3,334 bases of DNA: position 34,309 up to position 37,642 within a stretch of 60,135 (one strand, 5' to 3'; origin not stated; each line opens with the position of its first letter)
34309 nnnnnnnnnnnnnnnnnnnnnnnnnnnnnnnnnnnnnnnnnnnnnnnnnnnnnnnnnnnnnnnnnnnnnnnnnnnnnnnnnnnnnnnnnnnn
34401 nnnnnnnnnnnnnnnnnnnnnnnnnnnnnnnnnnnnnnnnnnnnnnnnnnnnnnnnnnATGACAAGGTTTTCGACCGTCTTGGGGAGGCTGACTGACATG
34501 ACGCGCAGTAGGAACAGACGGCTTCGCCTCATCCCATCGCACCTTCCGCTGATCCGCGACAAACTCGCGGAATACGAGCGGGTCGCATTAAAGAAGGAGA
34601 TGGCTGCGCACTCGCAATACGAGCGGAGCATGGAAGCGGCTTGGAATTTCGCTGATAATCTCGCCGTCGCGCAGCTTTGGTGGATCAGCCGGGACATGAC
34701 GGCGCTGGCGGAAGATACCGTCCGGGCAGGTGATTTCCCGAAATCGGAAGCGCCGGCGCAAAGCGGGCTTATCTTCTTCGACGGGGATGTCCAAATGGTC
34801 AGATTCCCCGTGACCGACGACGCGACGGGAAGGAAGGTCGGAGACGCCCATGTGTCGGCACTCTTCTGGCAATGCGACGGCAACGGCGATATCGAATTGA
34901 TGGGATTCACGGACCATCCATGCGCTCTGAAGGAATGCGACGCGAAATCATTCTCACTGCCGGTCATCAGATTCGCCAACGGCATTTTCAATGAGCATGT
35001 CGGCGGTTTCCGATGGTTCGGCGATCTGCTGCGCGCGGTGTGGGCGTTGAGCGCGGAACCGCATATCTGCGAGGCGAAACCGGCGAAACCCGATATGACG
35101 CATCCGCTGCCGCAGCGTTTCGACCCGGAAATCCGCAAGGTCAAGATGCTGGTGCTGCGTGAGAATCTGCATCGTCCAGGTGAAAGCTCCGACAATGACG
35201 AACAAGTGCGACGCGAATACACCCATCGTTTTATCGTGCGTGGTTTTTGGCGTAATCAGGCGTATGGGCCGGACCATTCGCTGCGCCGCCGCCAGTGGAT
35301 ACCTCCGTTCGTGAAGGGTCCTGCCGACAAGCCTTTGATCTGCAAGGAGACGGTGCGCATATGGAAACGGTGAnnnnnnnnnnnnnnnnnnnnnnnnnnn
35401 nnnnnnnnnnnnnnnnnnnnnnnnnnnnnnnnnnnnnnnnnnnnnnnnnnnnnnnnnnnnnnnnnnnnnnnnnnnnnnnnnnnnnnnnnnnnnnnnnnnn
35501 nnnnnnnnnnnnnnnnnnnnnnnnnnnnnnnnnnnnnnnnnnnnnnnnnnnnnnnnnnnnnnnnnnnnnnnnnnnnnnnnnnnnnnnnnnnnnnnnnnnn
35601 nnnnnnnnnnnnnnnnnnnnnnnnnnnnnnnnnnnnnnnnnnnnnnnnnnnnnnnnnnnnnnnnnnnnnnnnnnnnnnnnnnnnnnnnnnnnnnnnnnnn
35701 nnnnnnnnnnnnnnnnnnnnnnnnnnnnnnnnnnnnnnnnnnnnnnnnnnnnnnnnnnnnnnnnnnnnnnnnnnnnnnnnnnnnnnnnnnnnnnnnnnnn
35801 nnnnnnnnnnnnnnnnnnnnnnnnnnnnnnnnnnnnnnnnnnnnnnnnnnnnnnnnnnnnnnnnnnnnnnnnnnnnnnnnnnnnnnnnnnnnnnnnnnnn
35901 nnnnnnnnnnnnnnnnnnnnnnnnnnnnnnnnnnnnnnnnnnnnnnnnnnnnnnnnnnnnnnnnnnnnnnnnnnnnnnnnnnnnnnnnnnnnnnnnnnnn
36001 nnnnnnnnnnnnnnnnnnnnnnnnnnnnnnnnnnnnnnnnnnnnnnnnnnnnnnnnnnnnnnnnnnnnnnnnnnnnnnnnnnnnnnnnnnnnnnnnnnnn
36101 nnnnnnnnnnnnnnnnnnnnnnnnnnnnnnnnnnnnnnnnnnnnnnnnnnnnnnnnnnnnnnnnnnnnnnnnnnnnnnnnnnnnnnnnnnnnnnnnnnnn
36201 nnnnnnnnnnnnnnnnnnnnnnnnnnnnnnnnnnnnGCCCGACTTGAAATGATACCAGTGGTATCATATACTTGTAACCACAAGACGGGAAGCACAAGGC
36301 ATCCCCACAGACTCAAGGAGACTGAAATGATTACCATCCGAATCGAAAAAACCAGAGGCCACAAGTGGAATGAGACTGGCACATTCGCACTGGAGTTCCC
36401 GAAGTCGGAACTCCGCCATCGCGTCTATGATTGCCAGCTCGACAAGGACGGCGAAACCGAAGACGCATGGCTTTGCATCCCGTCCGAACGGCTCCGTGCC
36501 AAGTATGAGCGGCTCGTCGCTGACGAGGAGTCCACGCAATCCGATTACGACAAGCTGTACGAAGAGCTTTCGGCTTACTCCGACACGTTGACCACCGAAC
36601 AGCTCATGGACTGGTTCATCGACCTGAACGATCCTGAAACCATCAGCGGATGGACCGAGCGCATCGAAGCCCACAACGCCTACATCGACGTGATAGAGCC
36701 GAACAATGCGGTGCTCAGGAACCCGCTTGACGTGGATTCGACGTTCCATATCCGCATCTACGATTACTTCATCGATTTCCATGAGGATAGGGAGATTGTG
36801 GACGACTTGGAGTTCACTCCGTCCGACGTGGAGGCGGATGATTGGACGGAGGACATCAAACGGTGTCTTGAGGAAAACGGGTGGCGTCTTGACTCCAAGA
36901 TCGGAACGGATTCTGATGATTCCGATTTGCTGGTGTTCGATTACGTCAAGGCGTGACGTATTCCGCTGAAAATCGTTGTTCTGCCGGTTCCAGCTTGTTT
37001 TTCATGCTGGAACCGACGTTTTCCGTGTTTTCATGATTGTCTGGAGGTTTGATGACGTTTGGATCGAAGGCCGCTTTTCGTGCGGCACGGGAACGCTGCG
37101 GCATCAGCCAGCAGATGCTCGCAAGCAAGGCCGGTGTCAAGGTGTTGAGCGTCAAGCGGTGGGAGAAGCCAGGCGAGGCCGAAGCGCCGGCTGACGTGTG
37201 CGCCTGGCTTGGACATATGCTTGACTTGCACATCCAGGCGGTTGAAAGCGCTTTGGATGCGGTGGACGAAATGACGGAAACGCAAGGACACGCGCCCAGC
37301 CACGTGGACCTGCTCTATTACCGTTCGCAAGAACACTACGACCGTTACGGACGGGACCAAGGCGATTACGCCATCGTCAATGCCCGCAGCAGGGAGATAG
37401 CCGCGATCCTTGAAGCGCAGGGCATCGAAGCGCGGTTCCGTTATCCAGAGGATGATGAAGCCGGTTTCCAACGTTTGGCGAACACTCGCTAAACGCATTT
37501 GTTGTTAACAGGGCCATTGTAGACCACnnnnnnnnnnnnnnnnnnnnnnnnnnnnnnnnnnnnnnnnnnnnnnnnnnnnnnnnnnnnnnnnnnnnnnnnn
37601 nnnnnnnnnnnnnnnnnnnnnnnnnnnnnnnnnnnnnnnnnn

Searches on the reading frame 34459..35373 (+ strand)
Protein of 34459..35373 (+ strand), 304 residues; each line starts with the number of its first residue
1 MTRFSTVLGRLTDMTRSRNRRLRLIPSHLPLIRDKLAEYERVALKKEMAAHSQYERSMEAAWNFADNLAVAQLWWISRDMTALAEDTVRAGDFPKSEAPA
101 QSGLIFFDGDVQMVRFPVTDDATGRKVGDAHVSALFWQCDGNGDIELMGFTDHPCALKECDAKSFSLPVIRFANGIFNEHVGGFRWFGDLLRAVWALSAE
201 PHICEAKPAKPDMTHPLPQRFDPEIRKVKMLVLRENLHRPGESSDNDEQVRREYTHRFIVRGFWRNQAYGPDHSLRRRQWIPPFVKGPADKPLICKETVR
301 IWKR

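Call 9: search_protein_families(library=pfam, proteins=[window:34459-35373:+], max_evalue=0.01)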
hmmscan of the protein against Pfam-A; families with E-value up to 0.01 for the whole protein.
window:34459-35373:+ (304 aa): 0 families

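Call 26: search_protein_families(library=phrogs, proteins=[window:34459-35373:+], max_evalue=0.001)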
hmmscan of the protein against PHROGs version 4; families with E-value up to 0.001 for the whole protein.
window:34459-35373:+ (304 aa): 1 family
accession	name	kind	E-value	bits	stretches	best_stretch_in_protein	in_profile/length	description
phrog_15934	-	unknown function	4.1e-35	122.8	1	54-304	42-305/305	-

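Call 27: search_protein_families(library=padloc, proteins=[window:34459-35373:+], max_evalue=0.001)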
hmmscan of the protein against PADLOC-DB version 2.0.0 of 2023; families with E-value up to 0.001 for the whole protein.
window:34459-35373:+ (304 aa): 0 families

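Call 78: find_homologous_proteins(query=window:34459-35373:+, max_evalue=0.001)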
Query window:34459-35373:+ (304 aa): 219 proteins with E <= 0.001 among 1281 candidates; the best 120 are listed.
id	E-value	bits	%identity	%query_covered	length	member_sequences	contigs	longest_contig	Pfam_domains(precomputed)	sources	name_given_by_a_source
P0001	7.0e-190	648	94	96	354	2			-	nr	nr:MAG TPA: hypothetical protein [Caudoviricetes sp.]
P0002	4.2e-186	636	93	95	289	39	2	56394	-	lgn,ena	-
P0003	5.7e-182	622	84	96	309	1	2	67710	-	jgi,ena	jgi:hypothetical protein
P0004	1.7e-178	611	89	96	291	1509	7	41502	-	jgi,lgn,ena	jgi:hypothetical protein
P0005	7.0e-176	602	95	88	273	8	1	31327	-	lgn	-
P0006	2.5e-173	594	86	96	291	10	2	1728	-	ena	-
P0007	3.5e-164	564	85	96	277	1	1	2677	-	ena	-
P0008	1.1e-154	532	76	96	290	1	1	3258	-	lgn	-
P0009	2.0e-152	525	85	85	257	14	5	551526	-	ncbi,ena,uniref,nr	ncbi:hypothetical protein [Bifidobacterium adolescentis]|uniref:hypothetical protein n=1 Tax=Bifidob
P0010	2.4e-150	518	97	75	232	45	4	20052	-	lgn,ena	-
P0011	1.8e-149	515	97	75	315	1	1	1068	-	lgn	-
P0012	1.2e-144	500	73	96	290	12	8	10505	-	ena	-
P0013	7.6e-140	484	99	70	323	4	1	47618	-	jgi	jgi:hypothetical protein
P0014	2.3e-131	456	98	66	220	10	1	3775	-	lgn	-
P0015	4.2e-130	452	67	96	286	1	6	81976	-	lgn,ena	-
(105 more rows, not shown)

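Call 81: search_protein_families(library=ncbifam, proteins=[window:34498-35373:+], max_evalue=0.001)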
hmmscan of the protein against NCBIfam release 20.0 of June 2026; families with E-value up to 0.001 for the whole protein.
window:34498-35373:+ (291 aa): 0 families

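Call 85: predict_structure(alignment_id=A3)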
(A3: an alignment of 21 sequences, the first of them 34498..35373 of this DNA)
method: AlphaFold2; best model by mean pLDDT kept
length: 291 residues; sequences in the alignment: 21
mean_pLDDT: 68.9   pTM: 0.69
mean pLDDT of the five models: 68.9, 68.4, 68.0, 67.4, 63.9
residues with pLDDT >= 90: 47; 70-90: 137; 50-70: 30; < 50: 77
segments of 3 or more residues with pLDDT < 50: 1-5, 196-199, 223-260, 263-291
pLDDT, mean of each block of 10 residues (from residue 1): 55 84 90 80 73 89 84 82 86 90 83 88 87 90 84 87 75 91 76 50 56 71 42 40 30 40 38 32 29 31
secondary structure, 60 per line:
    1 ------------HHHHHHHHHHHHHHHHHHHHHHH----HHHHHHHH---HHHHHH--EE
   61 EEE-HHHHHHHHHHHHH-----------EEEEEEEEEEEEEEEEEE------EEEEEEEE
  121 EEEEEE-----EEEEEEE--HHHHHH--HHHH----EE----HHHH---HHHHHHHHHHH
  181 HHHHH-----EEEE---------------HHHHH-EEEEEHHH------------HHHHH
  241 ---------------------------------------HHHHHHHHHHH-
elements in order: H13-35 H40-47 H51-56 E59-63 H65-77 E89-106 E113-126 E132-138 H141-146 H149-152 H163-166 H170-185 E191-194 H210-214 E216-220 H236-240 H280-290

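Call 87: fold_search(model_id=the predicted structure, library=pdb)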
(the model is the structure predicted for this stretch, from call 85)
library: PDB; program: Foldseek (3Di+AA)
matches with E <= 10: 280; with E <= 0.001: 0
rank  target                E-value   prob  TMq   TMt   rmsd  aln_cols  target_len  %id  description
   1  9sh8                  1.5e-01  0.07  0.13  0.09  16.4       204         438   12  Thermus thermophilus asparaginyl-tRNA synthetase with bound sulphamoyl-analogue of asparaginyl-adenylate (AsnAMS) (released 2025-09-17)
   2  1x56                  2.9e-01  0.07  0.13  0.10  15.8       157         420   12  Crystal structure of asparaginyl-tRNA synthetase from Pyrococcus horikoshii (released 2006-05-23)
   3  9ia2_B                3.4e-01  0.06  0.11  0.14  13.9       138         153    7  LpDEM from Escherichia coli (released 2025-12-10)
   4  6pqh_B                3.9e-01  0.07  0.13  0.09  17.5       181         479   12  Crystal structure of Asparagine-tRNA ligase from Elizabethkingia sp. CCUG 26117 (released 2019-07-31)
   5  5zg8                  4.1e-01  0.06  0.13  0.10  16.0       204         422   13  Crystal Structure of TtNRS (released 2019-03-13)
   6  6pqh_D                5.9e-01  0.06  0.14  0.10  17.4       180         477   12  Crystal structure of Asparagine-tRNA ligase from Elizabethkingia sp. CCUG 26117 (released 2019-07-31)
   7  1zl3_A                6.2e-01  0.06  0.10  0.09  13.5       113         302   12  Coupling of active site motions and RNA binding (released 2005-08-09)
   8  5cw3_D                8.4e-01  0.03  0.09  0.11  19.2       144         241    9  Structure of CfBRCC36-CfKIAA0157 complex (Zn Edge) (released 2015-09-16)
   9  6pqh_C                9.0e-01  0.05  0.13  0.09  15.8       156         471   13  Crystal structure of Asparagine-tRNA ligase from Elizabethkingia sp. CCUG 26117 (released 2019-07-31)
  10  8qni                  9.0e-01  0.03  0.10  0.08  16.6       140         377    8  Crystal structure of the E3 ubiquitin ligase Cbl-b with an allosteric inhibitor (benzodiazepine compound 25) (released 2023-11-22)
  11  6pxc_A                9.5e-01  0.13  0.11  0.28   9.6        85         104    7  N-Terminal SH2 domain of the p120RasGAP bound to a p190RhoGAP phosphotyrosine peptide (released 2019-12-18)
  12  6ul0                  9.5e-01  0.03  0.11  0.15  14.5       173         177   12  STING C-terminal Domain Complexed with Non-cyclic Dinucleotide Compound 4 (released 2020-08-19)
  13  9sar_A                1.0e+00  0.06  0.12  0.05  11.9        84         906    8  Cryo-EM structure of SARS CoV-2 RdRp wild-type in complex with 20-40mer RNA incorporating ATP (released 2025-10-01)
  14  8a2k_A                1.0e+00  0.02  0.09  0.12  15.8       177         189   13  human STING in complex with 2'-3'-cyclic-GMP-7-deaza(4-[(2-naphthyloxy)methyl]phenyl)-AMP (released 2022-10-12)
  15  6ukm                  1.1e+00  0.02  0.11  0.16  14.6       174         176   11  STING C-terminal Domain Complexed with Non-cyclic Dinucleotide Compound MSA-2 (released 2020-08-19)
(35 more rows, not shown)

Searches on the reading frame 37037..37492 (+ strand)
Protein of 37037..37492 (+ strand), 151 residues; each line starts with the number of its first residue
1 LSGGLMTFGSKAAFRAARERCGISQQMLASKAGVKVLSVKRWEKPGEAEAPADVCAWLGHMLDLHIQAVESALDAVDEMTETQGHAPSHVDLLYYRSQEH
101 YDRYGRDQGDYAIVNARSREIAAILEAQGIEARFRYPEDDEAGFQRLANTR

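Call 10: search_protein_families(library=pfam, proteins=[window:37037-37492:+], max_evalue=0.01)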
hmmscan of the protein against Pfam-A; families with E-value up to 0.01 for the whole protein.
window:37037-37492:+ (151 aa): 2 families
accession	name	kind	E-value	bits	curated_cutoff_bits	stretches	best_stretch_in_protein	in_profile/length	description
PF01381.28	HTH_3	-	4.3e-05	23.9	23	1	15-44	2-31/55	Helix-turn-helix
PF13560.12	HTH_31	-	0.00072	20.3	27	1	14-60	6-52/64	Helix-turn-helix domain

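Call 81: search_protein_families(library=ncbifam, proteins=[window:37037-37492:+], max_evalue=0.001)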
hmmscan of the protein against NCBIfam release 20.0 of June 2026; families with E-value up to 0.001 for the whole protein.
window:37037-37492:+ (151 aa): 1 family
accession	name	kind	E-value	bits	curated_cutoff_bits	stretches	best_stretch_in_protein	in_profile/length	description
NF041951.1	phage_RstR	subfamily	0.00022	21.5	80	1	11-56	4-48/108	RstR family transcriptional repressor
